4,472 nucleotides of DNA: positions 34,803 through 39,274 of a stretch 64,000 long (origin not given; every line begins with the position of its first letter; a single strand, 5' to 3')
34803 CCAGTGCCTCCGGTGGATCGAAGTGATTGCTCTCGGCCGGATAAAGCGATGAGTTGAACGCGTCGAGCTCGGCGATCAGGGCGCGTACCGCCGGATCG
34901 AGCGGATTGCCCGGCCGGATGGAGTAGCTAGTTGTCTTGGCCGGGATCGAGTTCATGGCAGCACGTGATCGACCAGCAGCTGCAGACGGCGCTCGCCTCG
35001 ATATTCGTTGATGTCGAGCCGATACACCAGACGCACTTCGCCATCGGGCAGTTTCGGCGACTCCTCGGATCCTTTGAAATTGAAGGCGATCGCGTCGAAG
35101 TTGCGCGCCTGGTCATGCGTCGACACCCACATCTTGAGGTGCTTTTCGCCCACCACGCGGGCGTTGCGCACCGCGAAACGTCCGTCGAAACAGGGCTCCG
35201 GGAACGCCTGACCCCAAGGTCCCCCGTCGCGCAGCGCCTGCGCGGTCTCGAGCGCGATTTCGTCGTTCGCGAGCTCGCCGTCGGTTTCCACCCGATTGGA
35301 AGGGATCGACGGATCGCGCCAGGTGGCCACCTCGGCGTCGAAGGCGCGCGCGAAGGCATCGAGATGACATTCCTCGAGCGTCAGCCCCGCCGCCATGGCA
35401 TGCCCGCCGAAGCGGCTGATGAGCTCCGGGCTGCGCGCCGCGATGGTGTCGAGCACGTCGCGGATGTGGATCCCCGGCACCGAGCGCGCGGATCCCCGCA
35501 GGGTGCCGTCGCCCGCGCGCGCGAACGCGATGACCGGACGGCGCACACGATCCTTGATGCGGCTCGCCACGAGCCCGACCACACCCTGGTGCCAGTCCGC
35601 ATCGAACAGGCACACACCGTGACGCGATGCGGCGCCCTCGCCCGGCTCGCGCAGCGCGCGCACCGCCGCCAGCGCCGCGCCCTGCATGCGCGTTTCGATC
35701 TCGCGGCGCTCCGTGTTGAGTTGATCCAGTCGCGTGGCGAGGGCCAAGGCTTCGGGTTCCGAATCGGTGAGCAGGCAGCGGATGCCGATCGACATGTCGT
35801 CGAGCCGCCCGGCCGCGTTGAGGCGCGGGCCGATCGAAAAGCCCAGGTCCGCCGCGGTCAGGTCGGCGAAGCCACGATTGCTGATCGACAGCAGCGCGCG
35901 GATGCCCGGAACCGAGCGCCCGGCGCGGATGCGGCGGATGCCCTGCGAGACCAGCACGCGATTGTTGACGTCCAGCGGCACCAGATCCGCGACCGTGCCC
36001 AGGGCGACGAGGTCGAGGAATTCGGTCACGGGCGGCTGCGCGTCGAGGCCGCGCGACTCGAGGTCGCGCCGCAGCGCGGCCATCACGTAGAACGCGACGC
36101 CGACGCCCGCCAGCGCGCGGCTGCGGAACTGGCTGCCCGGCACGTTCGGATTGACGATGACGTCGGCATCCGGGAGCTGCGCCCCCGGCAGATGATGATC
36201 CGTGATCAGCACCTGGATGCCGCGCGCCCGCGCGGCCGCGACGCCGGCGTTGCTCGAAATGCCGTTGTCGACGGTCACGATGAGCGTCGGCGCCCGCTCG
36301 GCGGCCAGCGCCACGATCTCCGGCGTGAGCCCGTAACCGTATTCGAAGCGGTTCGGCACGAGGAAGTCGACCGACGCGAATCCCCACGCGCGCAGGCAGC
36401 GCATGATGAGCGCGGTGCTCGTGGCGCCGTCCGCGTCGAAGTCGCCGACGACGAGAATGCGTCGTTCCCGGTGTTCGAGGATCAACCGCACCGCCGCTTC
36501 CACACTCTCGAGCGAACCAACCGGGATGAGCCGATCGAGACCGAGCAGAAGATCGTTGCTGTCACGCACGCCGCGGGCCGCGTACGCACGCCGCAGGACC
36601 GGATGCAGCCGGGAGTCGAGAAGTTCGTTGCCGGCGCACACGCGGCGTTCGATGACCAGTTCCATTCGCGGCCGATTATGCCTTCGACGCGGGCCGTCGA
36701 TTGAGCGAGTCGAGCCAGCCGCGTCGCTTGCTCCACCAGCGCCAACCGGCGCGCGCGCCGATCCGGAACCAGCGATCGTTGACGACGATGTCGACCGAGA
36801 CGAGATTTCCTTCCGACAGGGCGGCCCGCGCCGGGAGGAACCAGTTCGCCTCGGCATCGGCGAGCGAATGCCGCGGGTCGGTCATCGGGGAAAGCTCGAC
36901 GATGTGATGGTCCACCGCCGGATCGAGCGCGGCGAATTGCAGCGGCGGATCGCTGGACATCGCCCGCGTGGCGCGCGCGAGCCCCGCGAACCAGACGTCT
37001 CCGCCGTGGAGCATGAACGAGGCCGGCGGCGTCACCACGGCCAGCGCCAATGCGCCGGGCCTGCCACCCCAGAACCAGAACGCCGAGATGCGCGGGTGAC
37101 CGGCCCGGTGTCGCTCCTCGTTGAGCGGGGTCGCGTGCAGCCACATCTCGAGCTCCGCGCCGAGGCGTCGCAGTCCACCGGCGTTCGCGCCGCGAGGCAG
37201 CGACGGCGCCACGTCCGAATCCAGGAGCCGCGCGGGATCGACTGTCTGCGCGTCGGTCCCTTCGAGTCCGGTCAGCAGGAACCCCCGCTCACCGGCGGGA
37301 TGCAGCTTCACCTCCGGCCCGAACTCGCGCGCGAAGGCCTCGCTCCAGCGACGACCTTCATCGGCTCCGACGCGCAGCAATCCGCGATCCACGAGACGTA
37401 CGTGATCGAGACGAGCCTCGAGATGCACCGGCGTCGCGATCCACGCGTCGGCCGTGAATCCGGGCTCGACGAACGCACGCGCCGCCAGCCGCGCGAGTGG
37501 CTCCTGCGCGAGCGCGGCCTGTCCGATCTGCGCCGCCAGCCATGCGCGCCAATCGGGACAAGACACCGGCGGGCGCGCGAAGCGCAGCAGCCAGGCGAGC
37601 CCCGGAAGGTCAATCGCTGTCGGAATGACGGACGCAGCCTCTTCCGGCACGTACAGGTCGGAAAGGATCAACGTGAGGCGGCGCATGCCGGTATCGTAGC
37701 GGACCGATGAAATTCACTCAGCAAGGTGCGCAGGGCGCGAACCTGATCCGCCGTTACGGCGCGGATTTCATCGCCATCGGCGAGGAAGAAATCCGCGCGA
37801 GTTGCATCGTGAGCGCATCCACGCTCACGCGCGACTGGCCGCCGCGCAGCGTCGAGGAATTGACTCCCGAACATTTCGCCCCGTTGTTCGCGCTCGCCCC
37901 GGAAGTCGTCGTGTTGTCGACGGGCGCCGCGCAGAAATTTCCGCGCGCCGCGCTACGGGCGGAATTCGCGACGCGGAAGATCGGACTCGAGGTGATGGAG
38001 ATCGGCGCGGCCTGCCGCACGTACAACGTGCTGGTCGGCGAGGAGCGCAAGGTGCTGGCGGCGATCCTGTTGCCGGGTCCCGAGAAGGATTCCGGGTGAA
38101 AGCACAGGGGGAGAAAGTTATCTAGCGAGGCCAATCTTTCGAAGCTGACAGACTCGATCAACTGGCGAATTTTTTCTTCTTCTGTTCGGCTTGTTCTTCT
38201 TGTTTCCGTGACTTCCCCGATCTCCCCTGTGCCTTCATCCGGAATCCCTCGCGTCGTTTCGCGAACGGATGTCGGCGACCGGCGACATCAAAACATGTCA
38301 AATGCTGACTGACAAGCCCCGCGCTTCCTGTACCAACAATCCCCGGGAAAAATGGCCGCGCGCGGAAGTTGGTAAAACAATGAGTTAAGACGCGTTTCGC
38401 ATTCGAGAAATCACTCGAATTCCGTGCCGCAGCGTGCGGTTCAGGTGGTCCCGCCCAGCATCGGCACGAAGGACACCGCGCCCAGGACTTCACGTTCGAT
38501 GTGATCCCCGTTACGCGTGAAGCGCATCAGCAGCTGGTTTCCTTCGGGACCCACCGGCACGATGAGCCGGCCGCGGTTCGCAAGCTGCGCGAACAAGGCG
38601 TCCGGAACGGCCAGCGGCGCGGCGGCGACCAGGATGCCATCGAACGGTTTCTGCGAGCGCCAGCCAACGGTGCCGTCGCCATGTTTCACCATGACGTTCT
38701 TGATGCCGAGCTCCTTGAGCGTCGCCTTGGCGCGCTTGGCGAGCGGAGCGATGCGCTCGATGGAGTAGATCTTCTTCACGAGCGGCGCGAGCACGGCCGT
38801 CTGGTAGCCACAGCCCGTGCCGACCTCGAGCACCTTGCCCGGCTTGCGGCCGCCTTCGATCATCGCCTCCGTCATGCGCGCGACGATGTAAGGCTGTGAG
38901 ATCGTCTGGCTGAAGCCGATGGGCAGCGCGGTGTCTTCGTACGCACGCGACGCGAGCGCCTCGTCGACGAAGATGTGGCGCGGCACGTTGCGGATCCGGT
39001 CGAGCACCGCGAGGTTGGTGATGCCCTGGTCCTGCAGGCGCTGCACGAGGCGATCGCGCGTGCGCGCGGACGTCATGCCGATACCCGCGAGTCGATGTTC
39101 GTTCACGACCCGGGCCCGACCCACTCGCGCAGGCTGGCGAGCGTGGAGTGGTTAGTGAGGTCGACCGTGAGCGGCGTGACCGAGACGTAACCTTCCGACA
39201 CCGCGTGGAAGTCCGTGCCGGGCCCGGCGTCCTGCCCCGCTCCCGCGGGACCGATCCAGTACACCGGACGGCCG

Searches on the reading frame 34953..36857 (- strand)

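Call 65: search_protein_families(library=pfam, proteins=[window:34953-36857:-], max_evalue=0.00001)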
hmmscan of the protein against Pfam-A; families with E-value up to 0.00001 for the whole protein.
window:34953-36857:- (634 aa): 3 families
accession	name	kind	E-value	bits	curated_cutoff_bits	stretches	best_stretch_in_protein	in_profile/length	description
PF17768.7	RecJ_OB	-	4.5e-25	88.2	27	1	525-630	1-106/107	RecJ OB domain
PF01368.27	DHH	-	5.5e-24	85.3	28.1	1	133-288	1-125/125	DHH family, N-terminal domain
PF02272.25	DHHA1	-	1.3e-17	64.6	25.9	1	418-510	8-100/102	DHHA1 domain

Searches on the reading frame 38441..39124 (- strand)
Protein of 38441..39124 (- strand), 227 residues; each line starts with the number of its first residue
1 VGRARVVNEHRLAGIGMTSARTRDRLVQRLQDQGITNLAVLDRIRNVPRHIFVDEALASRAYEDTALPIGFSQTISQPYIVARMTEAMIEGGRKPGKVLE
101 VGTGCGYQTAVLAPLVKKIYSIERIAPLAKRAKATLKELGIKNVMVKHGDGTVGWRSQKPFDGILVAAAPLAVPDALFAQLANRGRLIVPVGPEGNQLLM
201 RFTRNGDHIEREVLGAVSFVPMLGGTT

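Call 66: search_protein_families(library=pfam, proteins=[window:38441-39124:-], max_evalue=0.00001)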
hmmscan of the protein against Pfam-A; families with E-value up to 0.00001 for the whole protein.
window:38441-39124:- (227 aa): 1 family
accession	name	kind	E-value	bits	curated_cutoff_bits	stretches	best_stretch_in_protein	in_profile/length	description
PF01135.25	PCMT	-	3.6e-57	193.9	20.3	1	23-224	3-207/210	Protein-L-isoaspartate(D-aspartate) O-methyltransferase (PCMT)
